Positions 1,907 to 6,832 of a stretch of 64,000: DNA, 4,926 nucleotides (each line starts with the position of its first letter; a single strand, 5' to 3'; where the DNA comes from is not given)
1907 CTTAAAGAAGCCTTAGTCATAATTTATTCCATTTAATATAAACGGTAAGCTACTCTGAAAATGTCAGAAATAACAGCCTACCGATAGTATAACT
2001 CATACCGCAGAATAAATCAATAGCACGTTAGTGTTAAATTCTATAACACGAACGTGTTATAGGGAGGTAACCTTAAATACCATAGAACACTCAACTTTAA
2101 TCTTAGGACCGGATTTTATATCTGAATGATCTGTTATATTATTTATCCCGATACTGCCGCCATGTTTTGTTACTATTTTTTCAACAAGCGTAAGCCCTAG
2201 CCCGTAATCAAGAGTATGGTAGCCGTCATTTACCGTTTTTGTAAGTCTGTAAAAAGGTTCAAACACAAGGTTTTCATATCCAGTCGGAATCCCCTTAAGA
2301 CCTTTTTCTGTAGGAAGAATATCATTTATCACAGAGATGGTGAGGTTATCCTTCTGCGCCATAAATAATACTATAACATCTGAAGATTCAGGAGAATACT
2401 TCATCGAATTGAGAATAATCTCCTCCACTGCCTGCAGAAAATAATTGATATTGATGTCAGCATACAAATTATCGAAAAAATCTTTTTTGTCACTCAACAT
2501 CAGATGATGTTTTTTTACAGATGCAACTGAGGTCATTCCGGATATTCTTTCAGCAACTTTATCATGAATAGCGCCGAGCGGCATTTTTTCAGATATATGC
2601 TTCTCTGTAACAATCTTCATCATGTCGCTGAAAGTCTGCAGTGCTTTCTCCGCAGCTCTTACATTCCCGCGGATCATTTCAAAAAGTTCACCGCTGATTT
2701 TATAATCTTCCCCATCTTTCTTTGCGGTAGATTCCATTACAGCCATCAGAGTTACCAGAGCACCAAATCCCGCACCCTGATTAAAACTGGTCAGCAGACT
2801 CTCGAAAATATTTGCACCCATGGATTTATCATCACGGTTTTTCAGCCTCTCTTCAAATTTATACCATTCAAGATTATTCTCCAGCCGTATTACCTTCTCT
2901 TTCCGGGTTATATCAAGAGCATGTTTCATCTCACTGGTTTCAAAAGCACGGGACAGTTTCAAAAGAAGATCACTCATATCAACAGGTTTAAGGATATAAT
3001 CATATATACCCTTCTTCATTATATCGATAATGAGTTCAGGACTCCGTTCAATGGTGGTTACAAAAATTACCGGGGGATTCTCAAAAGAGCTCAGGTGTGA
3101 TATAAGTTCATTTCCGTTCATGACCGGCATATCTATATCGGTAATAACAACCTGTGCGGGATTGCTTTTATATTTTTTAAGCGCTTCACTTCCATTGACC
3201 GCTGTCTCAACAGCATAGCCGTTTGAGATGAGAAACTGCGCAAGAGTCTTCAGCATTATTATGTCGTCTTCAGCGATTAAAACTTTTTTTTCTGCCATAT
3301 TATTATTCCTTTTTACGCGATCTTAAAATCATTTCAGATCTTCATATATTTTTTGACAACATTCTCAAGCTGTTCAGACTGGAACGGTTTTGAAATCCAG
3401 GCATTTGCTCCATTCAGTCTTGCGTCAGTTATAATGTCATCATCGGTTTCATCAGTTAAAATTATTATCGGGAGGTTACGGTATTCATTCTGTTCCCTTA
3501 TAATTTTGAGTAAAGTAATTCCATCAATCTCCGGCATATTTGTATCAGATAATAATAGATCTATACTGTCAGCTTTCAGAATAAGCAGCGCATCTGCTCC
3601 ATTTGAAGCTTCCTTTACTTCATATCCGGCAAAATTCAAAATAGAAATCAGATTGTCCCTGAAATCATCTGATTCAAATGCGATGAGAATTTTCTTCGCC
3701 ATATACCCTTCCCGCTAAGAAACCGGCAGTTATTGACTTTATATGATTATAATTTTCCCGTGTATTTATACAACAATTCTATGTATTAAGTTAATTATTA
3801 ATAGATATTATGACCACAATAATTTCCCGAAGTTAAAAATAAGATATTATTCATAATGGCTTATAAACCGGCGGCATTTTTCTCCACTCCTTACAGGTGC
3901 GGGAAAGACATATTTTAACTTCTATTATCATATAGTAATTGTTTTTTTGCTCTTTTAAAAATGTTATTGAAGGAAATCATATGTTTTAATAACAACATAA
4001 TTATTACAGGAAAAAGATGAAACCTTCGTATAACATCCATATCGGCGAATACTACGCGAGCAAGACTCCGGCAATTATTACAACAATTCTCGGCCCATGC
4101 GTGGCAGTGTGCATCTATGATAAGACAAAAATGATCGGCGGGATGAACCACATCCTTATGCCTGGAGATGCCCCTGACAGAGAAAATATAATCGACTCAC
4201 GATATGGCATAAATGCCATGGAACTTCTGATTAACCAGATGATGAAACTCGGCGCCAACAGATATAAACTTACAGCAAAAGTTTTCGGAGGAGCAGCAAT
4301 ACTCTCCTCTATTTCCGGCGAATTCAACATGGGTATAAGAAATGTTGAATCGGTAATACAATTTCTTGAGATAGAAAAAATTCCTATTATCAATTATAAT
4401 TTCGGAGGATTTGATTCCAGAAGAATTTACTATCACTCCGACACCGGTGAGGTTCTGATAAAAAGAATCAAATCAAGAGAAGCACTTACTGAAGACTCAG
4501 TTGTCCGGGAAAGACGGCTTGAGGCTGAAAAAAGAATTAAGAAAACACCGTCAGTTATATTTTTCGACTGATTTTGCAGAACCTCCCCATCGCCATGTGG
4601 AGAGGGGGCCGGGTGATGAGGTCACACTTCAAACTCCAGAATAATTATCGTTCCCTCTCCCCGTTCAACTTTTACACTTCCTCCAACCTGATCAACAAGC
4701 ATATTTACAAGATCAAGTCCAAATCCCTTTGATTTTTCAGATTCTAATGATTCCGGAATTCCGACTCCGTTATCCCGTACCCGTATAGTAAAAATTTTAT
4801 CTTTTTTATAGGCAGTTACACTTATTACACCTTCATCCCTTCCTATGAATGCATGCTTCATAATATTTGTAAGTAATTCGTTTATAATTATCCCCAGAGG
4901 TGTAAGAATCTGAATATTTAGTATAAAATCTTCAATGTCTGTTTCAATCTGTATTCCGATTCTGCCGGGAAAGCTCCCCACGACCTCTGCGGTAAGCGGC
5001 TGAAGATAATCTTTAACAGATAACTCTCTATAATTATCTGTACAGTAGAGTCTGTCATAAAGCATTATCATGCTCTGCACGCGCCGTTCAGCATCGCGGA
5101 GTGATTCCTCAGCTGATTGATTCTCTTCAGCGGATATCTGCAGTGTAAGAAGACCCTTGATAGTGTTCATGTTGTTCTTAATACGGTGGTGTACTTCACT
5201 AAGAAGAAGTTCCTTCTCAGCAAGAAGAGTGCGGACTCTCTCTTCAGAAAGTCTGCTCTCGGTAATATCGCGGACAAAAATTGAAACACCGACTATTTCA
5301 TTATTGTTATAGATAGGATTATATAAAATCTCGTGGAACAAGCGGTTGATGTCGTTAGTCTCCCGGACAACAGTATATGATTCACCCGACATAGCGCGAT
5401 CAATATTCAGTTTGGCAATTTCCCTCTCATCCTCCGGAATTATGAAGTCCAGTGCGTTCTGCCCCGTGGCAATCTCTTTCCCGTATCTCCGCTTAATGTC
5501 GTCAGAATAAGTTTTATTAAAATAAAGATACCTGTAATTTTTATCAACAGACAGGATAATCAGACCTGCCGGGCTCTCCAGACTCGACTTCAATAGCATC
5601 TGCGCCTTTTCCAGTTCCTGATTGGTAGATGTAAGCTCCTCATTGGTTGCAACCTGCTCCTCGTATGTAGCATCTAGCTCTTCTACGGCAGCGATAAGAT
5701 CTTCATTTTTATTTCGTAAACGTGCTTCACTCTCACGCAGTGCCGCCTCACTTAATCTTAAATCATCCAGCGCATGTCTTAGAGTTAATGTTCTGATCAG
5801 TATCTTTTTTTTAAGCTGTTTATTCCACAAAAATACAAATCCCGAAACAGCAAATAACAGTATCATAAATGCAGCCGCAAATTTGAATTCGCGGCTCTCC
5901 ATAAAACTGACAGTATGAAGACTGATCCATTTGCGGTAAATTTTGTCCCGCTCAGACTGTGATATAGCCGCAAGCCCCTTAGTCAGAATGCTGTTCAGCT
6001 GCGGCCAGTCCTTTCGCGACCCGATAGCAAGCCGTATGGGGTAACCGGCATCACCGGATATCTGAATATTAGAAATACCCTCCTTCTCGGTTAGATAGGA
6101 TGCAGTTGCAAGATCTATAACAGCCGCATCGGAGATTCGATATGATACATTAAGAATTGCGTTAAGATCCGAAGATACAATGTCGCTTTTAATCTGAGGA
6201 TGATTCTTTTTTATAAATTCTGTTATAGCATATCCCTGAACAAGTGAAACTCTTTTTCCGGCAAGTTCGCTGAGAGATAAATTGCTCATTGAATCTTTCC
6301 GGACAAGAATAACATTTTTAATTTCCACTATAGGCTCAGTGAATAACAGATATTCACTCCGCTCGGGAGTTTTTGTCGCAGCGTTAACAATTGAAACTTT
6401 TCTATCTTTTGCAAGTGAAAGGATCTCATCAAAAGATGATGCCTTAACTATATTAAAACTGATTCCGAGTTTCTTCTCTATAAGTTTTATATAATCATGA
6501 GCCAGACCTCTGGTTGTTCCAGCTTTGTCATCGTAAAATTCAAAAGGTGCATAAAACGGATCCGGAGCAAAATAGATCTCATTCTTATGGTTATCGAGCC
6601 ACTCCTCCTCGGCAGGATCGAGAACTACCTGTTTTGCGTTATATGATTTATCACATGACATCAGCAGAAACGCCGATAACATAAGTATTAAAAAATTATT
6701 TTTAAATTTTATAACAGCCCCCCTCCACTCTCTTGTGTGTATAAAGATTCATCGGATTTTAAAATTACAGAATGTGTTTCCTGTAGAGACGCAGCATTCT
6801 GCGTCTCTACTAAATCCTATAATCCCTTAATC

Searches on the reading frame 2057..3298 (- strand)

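Call 57: search_protein_families(library=pfam, proteins=[window:2057-3298:-], max_evalue=0.00001)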
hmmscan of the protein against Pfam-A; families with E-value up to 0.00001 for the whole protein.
window:2057-3298:- (413 aa): 2 families
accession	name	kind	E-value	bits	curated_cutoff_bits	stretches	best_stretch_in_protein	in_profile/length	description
PF00072.30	Response_reg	-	8.4e-25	87.5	30.2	1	6-114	1-109/111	Response regulator receiver domain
PF02518.31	HATPase_c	-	2.6e-10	41.2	26.4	1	288-391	7-94/111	Histidine kinase-, DNA gyrase B-, and HSP90-like ATPase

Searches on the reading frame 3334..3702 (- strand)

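Call 57: search_protein_families(library=pfam, proteins=[window:3334-3702:-], max_evalue=0.00001)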
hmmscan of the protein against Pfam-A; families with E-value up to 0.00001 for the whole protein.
window:3334-3702:- (122 aa): 1 family
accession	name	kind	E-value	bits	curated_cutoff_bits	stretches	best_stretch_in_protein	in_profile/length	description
PF00072.30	Response_reg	-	2.1e-24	86.2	30.2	1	5-116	1-110/111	Response regulator receiver domain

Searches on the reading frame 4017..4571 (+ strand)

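Call 57: search_protein_families(library=pfam, proteins=[window:4017-4571:+], max_evalue=0.00001)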
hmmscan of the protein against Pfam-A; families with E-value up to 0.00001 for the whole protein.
window:4017-4571:+ (184 aa): 1 family
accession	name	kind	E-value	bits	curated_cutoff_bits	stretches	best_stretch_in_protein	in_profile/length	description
PF03975.18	CheD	-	2e-25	89.5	25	1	54-150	10-108/108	CheD chemotactic sensory transduction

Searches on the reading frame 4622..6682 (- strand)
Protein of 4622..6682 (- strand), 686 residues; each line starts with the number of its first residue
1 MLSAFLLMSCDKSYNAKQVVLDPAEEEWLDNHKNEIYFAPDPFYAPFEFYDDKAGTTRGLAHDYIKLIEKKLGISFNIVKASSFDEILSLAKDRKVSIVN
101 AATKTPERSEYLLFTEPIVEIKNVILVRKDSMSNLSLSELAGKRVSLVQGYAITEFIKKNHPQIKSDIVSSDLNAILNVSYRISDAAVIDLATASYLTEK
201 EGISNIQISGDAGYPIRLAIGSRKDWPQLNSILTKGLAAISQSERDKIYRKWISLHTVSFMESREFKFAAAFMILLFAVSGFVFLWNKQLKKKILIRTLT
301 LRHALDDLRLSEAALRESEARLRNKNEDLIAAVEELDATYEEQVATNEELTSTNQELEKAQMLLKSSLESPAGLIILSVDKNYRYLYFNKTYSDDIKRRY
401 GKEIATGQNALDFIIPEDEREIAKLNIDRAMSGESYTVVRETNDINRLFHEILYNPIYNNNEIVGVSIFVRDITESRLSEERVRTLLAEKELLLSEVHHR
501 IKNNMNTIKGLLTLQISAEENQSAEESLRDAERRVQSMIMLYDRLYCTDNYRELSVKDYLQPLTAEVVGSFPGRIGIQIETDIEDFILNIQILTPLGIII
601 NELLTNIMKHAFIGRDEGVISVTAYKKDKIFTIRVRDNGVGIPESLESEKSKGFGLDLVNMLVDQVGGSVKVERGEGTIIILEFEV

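Call 57: search_protein_families(library=pfam, proteins=[window:4622-6682:-], max_evalue=0.00001)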
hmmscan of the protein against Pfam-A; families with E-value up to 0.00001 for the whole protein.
window:4622-6682:- (686 aa): 6 families
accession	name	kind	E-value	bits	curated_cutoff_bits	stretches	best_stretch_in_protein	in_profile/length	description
PF00497.25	SBP_bac_3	-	3.8e-24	85.4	26.4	1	39-253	4-130/132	Bacterial extracellular solute-binding proteins, family 3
PF07568.18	HisKA_2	-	2.3e-20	72.9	22.3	1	496-569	1-74/76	Histidine kinase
PF02518.31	HATPase_c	-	9.8e-14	52.2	26.4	1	596-684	6-107/111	Histidine kinase-, DNA gyrase B-, and HSP90-like ATPase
PF13581.12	HATPase_c_2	-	2.3e-10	41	27.4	1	596-682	32-125/127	Histidine kinase-like ATPase domain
PF08448.16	PAS_4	-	7.8e-07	29.7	23.1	1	370-477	4-109/110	PAS fold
PF13426.13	PAS_9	-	9.5e-06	26.3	27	0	375-475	5-103/103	PAS domain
